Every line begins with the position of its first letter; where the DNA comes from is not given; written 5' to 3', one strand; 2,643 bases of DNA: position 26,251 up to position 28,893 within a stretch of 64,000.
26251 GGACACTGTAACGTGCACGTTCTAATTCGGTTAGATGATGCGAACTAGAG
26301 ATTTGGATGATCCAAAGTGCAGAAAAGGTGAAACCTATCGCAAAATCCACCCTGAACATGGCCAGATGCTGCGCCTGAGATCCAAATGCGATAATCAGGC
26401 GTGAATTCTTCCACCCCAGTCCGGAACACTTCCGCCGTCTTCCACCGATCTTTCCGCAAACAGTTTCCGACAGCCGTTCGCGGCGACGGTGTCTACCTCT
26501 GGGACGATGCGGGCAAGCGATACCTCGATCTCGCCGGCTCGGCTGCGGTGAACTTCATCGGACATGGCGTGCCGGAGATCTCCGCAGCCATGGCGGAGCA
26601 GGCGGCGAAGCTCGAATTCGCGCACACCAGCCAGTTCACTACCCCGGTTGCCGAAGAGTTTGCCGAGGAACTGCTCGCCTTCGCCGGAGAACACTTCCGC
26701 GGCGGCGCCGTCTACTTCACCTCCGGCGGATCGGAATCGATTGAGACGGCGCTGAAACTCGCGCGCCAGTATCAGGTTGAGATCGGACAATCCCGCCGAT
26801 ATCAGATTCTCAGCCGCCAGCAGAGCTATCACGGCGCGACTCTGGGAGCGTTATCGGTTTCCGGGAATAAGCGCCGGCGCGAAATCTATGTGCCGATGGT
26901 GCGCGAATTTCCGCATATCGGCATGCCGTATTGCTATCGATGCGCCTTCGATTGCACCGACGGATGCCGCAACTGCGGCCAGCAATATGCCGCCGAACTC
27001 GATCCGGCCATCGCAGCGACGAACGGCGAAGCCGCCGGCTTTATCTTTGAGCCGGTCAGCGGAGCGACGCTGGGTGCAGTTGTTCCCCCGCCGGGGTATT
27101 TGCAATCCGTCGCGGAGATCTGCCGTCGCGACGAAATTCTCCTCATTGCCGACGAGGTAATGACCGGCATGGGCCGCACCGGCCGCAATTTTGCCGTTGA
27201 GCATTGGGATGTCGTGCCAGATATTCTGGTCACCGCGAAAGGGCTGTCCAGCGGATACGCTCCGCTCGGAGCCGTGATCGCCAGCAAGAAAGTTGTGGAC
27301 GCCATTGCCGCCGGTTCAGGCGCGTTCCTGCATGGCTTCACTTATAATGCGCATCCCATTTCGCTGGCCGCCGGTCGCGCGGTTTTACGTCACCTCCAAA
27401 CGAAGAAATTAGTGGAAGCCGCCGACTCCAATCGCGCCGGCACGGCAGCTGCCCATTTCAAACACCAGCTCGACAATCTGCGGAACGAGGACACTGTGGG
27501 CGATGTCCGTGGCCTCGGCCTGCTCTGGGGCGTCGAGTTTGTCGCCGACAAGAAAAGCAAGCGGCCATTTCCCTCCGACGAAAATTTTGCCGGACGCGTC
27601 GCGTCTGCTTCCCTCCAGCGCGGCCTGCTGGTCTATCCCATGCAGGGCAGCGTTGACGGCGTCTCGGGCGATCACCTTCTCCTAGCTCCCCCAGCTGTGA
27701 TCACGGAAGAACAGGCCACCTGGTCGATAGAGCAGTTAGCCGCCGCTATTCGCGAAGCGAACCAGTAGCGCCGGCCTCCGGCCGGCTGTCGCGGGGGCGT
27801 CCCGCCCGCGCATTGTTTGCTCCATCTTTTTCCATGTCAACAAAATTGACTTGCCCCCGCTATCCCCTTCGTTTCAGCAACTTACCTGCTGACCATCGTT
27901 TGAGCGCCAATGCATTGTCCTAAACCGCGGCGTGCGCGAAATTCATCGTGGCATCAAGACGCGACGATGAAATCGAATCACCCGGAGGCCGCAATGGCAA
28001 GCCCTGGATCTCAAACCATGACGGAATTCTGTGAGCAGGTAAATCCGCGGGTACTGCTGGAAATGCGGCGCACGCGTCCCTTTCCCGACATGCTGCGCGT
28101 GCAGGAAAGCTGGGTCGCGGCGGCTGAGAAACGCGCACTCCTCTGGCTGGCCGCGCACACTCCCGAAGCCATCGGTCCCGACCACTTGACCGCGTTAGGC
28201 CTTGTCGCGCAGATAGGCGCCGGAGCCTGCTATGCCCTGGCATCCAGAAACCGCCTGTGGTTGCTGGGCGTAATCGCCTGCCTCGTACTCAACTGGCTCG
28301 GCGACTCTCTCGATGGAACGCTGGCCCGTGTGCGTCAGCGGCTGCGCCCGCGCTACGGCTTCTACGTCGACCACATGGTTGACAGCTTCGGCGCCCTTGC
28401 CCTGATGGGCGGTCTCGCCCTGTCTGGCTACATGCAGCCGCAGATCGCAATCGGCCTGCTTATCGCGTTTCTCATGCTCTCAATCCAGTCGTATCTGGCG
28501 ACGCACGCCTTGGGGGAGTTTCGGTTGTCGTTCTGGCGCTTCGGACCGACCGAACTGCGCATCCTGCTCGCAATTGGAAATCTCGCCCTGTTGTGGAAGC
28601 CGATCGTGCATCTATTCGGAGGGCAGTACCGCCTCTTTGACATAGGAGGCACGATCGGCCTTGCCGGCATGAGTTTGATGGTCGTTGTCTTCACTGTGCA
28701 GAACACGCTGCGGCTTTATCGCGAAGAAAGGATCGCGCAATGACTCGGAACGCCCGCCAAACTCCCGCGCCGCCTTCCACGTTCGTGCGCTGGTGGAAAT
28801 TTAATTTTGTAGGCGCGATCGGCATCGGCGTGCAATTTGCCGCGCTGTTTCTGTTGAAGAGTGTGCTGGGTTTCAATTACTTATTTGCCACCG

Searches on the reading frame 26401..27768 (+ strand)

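Call 57: search_protein_families(library=pfam, proteins=[window:26401-27768:+], max_evalue=0.001)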
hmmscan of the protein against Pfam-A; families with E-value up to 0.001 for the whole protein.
window:26401-27768:+ (455 aa): 2 families
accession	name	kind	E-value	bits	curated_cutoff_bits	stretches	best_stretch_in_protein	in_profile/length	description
PF00202.27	Aminotran_3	-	1.5e-88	297.7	30.5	1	24-450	12-403/403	Aminotransferase class-III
PF00155.27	Aminotran_1_2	-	4.7e-05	23.2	19.7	0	227-338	161-276/361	Aminotransferase class I and II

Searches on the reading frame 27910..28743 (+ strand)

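Call 57: search_protein_families(library=pfam, proteins=[window:27910-28743:+], max_evalue=0.001)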
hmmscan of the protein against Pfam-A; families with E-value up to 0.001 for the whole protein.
window:27910-28743:+ (277 aa): 1 family
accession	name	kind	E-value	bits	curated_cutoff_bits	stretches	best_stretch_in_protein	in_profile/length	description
PF01066.26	CDP-OH_P_transf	-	1.4e-05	26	22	1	90-236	4-138/152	CDP-alcohol phosphatidyltransferase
